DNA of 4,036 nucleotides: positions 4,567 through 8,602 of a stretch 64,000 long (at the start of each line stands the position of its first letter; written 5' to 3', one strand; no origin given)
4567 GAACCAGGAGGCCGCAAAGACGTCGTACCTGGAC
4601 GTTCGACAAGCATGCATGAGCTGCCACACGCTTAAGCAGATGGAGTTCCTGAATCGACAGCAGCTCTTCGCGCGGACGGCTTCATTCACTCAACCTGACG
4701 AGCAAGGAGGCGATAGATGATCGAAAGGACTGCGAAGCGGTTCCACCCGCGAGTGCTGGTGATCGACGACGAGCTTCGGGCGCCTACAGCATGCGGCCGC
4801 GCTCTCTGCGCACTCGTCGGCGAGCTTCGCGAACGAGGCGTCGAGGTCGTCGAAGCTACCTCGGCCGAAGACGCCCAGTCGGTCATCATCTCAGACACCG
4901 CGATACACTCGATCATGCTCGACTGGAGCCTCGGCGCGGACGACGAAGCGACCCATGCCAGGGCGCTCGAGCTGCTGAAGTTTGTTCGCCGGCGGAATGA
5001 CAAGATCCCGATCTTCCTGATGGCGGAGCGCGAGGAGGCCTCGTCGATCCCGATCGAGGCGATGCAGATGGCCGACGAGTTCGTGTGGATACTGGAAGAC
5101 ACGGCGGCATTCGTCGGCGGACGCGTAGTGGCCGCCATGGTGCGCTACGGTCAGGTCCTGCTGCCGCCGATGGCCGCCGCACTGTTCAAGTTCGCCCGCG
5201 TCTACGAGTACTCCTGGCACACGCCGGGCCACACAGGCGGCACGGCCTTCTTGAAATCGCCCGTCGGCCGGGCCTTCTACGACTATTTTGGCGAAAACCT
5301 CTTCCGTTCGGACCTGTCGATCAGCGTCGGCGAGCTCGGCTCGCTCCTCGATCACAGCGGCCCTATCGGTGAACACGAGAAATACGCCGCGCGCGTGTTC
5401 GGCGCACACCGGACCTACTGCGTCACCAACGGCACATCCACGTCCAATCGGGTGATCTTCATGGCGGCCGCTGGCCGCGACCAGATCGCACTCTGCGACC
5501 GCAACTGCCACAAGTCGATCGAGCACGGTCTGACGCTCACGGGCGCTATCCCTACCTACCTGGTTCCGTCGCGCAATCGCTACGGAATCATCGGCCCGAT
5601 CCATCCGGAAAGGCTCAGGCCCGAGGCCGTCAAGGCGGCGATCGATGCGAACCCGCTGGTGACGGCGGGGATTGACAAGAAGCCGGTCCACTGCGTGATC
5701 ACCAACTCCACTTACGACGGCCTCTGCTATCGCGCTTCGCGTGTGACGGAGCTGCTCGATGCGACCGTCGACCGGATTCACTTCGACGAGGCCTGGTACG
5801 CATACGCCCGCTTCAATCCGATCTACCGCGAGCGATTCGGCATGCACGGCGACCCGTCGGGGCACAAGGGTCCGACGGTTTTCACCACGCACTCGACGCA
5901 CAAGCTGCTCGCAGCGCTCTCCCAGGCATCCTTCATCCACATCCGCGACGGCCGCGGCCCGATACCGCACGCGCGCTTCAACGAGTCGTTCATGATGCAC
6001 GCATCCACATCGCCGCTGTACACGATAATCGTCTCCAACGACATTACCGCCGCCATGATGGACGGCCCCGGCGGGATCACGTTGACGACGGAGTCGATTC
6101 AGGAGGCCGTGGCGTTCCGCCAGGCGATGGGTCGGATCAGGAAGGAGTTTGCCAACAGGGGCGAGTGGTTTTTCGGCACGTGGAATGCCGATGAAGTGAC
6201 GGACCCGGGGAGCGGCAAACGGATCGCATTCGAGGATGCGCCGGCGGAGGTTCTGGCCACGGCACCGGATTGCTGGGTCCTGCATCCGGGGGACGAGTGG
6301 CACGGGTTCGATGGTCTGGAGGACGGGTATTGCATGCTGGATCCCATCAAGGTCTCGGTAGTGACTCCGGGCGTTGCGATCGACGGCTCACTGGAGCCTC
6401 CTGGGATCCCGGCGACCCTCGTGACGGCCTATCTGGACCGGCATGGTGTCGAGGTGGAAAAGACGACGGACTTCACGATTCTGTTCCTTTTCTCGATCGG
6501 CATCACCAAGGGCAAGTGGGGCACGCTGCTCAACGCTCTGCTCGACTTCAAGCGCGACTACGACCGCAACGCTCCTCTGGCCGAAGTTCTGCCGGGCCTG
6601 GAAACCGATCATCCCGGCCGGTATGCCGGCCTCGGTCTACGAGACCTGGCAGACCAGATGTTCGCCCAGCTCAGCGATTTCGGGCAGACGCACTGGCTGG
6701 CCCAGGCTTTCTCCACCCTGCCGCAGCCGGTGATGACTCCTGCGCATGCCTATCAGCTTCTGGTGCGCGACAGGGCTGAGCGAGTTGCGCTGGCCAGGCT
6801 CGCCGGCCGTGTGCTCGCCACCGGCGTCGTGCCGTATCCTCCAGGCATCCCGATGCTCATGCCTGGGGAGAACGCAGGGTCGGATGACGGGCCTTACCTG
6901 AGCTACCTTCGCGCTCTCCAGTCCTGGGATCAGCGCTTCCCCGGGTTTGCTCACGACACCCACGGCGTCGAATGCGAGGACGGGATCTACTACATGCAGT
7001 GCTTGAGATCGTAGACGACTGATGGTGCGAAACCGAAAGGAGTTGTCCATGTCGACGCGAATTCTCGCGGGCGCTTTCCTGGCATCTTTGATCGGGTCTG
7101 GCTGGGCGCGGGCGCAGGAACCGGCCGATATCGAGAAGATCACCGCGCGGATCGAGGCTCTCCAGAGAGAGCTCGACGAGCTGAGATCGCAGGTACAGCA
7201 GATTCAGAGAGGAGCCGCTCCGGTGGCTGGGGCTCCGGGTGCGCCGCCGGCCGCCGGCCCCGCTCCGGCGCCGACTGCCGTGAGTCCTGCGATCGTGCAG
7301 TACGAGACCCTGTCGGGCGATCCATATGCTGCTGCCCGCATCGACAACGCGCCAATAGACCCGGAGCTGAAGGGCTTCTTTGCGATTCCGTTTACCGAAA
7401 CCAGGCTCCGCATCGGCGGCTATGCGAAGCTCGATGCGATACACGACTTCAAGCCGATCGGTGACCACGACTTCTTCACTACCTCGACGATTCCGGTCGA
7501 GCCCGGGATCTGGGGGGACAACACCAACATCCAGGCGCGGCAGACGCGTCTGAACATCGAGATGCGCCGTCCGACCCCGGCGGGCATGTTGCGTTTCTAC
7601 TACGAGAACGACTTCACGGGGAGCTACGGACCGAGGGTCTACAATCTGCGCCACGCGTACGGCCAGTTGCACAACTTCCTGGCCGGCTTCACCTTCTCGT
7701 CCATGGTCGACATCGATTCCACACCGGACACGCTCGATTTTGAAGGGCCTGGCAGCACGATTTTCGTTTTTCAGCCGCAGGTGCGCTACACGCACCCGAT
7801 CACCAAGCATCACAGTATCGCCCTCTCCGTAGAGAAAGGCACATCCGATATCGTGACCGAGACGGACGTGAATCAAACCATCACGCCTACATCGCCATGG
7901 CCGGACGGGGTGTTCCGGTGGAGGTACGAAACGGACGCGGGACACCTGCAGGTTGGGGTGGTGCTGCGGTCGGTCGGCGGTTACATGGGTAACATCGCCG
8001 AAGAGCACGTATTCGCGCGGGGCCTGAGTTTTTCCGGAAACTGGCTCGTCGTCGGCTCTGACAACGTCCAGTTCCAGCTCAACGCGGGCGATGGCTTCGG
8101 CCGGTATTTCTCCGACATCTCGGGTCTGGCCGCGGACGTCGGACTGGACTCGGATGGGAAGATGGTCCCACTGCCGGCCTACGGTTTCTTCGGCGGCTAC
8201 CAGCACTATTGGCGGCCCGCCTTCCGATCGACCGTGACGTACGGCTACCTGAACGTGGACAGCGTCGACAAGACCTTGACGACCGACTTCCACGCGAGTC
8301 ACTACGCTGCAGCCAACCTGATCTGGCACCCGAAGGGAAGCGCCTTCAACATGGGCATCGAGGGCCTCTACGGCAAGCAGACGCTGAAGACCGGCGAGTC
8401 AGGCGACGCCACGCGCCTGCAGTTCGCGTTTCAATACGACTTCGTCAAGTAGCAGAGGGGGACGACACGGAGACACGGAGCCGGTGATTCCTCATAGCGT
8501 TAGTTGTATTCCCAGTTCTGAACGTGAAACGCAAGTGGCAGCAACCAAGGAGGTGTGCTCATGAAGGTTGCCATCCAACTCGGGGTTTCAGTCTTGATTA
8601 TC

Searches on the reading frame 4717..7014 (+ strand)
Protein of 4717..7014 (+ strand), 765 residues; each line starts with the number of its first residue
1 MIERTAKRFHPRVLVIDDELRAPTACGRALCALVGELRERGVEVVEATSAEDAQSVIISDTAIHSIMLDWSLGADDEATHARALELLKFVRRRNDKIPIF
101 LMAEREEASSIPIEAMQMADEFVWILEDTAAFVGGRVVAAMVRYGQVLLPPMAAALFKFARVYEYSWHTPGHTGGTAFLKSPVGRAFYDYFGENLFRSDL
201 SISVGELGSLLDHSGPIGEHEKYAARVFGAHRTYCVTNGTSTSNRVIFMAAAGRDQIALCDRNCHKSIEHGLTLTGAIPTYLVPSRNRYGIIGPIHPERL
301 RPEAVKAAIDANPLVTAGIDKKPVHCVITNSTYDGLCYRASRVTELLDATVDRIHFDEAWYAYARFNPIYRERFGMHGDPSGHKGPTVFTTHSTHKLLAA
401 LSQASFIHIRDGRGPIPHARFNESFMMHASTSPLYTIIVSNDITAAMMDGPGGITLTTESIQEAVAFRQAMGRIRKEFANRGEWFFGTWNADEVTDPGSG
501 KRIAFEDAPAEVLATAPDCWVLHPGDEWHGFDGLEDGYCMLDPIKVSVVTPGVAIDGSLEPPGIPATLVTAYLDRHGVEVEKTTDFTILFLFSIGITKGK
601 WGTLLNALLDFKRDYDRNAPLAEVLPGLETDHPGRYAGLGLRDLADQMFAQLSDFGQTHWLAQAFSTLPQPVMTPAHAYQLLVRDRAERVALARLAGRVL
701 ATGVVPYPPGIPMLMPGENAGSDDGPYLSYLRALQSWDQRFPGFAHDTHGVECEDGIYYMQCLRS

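Call 75: search_protein_families(library=pfam, proteins=[window:4717-7014:+], max_evalue=0.00001)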
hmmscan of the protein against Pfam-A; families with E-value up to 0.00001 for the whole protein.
window:4717-7014:+ (765 aa): 3 families
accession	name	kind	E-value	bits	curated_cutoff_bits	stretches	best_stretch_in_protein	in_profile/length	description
PF01276.26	OKR_DC_1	-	3.5e-156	520.6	27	1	150-599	1-416/417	Orn/Lys/Arg decarboxylase, major domain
PF03711.20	OKR_DC_1_C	-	1.2e-42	145.8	24.2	1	625-754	1-130/132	Orn/Lys/Arg decarboxylase, C-terminal domain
PF03709.21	OKR_DC_1_N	-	3.1e-25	89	29.3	1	27-144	3-111/111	Orn/Lys/Arg decarboxylase, N-terminal domain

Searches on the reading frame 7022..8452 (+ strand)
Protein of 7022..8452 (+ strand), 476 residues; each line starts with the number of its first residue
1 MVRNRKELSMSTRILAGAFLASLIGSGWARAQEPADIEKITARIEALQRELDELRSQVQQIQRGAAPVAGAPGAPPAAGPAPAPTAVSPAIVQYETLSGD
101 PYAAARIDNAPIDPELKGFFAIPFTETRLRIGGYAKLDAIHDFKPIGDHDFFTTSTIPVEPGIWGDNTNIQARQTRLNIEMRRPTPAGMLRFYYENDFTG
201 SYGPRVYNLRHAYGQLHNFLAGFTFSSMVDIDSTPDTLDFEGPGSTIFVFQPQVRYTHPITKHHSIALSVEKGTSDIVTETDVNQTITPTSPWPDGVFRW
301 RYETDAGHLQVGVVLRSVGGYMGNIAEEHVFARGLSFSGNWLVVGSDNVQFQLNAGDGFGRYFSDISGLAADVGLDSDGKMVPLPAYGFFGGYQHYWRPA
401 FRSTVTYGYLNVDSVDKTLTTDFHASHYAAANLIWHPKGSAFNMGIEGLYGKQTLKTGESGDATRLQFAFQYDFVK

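Call 75: search_protein_families(library=pfam, proteins=[window:7022-8452:+], max_evalue=0.00001)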
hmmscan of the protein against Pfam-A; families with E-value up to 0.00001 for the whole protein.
window:7022-8452:+ (476 aa): 2 families
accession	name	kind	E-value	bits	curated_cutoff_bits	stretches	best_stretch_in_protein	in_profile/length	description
PF19577.5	DcaP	-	1.9e-15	57.3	27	1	125-474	65-410/410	DcaP outer membrane protein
PF02530.20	Porin_2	-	2.4e-08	34.2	22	1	117-313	22-218/357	Porin subfamily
